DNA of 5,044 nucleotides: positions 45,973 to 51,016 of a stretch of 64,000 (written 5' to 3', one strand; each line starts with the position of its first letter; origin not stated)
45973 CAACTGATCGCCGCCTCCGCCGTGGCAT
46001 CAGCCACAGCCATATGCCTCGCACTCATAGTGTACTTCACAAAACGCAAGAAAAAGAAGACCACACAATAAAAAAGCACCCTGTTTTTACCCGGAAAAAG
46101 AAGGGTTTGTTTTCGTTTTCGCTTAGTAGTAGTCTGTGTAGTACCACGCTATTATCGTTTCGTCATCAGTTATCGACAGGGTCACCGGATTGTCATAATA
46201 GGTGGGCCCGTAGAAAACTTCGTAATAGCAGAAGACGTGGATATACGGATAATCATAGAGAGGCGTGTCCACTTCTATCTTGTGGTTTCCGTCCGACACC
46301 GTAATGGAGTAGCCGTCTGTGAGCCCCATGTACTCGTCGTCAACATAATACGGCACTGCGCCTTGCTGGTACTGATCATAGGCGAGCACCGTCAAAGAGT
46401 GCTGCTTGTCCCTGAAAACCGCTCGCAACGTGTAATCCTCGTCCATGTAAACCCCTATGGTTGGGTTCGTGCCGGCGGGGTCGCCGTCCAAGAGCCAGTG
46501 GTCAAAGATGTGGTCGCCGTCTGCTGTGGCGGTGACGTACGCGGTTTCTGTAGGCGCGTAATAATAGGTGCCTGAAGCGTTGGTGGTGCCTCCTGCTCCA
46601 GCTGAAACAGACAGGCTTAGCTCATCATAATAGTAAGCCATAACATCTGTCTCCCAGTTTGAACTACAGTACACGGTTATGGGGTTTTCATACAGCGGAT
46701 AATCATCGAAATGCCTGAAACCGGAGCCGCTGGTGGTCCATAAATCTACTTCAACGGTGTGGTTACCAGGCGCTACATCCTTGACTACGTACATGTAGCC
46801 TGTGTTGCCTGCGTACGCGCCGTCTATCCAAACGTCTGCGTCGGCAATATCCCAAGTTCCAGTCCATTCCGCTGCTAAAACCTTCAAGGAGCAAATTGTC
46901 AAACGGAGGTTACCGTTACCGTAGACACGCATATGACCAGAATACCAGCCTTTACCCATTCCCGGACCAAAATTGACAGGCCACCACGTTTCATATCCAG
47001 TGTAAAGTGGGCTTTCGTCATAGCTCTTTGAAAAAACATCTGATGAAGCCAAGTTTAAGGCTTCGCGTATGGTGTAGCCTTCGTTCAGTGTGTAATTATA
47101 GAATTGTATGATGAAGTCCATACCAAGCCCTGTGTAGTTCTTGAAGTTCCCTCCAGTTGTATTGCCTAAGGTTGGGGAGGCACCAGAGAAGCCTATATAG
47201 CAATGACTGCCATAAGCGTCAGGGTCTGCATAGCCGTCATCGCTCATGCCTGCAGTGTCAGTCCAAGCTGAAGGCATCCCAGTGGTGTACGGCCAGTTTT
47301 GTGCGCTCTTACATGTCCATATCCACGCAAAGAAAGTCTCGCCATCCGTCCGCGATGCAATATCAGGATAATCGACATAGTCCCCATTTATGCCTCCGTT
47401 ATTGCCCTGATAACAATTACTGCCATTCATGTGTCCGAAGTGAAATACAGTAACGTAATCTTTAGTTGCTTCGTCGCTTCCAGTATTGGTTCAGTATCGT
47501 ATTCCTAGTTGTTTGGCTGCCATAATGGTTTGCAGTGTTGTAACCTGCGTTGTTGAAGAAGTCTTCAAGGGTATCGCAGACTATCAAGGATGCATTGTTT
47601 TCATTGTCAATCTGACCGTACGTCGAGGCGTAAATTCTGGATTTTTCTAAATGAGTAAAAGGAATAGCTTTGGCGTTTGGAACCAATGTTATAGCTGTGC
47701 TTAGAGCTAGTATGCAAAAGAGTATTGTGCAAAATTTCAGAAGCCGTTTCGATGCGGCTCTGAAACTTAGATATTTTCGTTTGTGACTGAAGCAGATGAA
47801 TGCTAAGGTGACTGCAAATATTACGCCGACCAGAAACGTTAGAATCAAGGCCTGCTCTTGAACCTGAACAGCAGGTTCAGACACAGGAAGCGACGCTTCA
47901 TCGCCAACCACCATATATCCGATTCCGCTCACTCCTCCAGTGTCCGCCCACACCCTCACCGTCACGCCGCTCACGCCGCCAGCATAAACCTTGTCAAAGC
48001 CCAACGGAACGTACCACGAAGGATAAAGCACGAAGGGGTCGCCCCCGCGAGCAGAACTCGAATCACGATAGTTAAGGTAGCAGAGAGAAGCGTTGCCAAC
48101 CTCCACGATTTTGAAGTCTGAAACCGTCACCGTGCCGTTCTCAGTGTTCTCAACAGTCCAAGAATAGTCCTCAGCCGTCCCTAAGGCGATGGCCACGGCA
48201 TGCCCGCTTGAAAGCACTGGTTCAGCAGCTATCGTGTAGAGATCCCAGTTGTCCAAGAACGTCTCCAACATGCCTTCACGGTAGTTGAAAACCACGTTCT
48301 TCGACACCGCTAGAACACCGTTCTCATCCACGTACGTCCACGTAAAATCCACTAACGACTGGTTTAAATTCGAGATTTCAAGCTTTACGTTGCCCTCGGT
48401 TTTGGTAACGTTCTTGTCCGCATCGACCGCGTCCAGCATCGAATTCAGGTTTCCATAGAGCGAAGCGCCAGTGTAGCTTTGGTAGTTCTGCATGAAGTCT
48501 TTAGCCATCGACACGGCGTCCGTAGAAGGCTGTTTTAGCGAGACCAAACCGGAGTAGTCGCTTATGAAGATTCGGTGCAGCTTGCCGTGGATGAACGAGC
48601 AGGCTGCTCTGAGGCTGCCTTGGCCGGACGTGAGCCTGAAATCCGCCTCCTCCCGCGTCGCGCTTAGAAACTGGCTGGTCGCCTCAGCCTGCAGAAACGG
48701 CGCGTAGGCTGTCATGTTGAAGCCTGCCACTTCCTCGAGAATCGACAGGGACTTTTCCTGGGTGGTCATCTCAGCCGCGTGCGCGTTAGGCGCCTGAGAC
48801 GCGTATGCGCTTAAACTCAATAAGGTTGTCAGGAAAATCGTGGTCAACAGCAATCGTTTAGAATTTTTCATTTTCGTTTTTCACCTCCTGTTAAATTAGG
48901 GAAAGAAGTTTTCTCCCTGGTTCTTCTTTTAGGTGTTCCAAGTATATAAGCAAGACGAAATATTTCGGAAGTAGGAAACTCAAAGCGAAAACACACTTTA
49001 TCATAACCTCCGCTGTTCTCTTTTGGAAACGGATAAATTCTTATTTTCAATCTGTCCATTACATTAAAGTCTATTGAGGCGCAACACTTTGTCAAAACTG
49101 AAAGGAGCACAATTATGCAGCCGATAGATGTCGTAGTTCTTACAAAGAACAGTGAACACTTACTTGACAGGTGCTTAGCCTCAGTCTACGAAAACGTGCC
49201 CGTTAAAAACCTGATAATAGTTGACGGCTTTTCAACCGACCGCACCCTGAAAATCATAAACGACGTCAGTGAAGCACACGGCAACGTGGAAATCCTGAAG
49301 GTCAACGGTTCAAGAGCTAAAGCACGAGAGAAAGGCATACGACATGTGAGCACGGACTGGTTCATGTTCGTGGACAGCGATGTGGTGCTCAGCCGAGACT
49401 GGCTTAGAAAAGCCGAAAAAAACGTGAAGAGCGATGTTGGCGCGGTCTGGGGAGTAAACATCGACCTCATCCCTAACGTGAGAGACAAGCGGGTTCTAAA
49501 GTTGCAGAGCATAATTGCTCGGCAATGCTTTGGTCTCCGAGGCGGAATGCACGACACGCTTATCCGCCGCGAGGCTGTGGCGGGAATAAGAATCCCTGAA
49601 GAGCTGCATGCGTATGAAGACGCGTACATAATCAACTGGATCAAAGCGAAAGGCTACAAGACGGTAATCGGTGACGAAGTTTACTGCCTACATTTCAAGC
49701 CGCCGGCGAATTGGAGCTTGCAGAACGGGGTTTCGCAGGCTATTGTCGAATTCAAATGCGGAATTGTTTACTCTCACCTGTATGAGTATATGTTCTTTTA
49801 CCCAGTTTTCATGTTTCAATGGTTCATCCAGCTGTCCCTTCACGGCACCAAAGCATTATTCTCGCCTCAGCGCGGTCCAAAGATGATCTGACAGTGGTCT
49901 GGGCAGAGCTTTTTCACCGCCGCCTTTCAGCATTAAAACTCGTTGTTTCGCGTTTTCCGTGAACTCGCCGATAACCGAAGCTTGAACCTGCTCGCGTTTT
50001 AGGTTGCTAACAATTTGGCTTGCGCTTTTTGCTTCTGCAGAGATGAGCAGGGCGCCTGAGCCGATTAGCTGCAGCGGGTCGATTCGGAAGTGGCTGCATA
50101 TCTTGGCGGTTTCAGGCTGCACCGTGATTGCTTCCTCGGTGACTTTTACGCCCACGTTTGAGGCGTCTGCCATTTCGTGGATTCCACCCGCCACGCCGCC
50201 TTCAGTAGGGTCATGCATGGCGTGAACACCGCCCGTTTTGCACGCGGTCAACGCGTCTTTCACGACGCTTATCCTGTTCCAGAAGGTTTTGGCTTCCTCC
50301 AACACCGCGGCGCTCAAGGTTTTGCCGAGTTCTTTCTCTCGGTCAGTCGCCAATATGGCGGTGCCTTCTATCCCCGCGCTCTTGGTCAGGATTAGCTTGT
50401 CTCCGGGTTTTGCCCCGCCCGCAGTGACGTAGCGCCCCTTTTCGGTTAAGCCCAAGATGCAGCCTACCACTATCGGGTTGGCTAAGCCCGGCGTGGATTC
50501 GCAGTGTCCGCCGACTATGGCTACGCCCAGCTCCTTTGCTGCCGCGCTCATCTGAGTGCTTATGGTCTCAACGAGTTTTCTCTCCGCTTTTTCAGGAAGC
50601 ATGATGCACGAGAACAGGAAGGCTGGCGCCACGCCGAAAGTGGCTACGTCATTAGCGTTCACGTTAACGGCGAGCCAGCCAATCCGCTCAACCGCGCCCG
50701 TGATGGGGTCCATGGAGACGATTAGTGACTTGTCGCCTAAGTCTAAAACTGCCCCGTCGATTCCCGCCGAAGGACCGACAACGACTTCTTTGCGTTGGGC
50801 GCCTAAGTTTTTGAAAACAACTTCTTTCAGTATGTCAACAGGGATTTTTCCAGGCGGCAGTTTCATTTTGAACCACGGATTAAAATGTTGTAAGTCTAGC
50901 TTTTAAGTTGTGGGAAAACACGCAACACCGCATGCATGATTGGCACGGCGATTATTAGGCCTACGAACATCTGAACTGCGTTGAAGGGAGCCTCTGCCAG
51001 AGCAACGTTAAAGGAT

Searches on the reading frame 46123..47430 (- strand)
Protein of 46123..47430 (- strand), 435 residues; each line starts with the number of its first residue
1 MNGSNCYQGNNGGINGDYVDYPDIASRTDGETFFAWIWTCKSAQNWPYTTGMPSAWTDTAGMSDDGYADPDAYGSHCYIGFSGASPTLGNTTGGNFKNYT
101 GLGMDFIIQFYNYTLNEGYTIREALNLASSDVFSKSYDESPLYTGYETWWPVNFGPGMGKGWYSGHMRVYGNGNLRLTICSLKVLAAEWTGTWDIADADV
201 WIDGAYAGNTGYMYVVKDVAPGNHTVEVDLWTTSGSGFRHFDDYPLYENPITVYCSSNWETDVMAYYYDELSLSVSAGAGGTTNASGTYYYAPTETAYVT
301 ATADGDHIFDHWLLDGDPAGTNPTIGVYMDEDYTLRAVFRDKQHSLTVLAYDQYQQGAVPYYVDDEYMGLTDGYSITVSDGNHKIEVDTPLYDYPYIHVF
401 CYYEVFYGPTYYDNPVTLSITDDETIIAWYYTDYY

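Call 13: search_protein_families(library=pfam, proteins=[window:46123-47430:-], max_evalue=0.001)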
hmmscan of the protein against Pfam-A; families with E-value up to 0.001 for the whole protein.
window:46123-47430:- (435 aa): 1 family
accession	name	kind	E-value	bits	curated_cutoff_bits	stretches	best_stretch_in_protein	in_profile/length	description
PF18998.6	Flg_new_2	-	1.8e-06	28.3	23.6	1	272-342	2-72/73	Divergent InlB B-repeat domain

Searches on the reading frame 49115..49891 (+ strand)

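Call 13: search_protein_families(library=pfam, proteins=[window:49115-49891:+], max_evalue=0.001)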
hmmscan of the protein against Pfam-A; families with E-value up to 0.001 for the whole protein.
window:49115-49891:+ (258 aa): 4 families
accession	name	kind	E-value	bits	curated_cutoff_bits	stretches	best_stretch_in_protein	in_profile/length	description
PF00535.33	Glycos_transf_2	-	1e-20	74.7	23.3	1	6-115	2-115/168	Glycosyl transferase family 2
PF13641.12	Glyco_tranf_2_3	-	3.7e-10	40.6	27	1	3-200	2-218/230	Glycosyltransferase like family 2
PF10111.15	Glyco_tranf_2_2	-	1.4e-08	35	27.3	1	15-103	14-105/276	Glycosyltransferase like family 2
PF13704.12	Glyco_tranf_2_4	-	0.00029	21.7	27.5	1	11-89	1-81/98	Glycosyl transferase family 2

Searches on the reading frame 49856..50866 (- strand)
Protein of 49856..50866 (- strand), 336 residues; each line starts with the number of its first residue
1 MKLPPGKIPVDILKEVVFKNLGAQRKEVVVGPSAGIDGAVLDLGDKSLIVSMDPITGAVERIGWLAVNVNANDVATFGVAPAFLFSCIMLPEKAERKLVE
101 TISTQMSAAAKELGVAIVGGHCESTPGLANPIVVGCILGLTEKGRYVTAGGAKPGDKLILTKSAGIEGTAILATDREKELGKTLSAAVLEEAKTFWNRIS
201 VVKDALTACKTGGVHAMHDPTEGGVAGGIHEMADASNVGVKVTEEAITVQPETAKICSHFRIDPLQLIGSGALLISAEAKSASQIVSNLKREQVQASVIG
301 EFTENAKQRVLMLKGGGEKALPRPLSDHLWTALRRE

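Call 13: search_protein_families(library=pfam, proteins=[window:49856-50866:-], max_evalue=0.001)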
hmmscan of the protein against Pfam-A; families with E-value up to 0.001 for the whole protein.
window:49856-50866:- (336 aa): 2 families
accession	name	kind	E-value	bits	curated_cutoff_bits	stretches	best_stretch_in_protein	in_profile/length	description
PF02769.27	AIRS_C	-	3.7e-27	95.9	23.1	1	153-310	1-153/156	AIR synthase related protein, C-terminal domain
PF00586.29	AIRS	-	1.2e-17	64.8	24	1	37-140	3-111/112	AIR synthase related protein, N-terminal domain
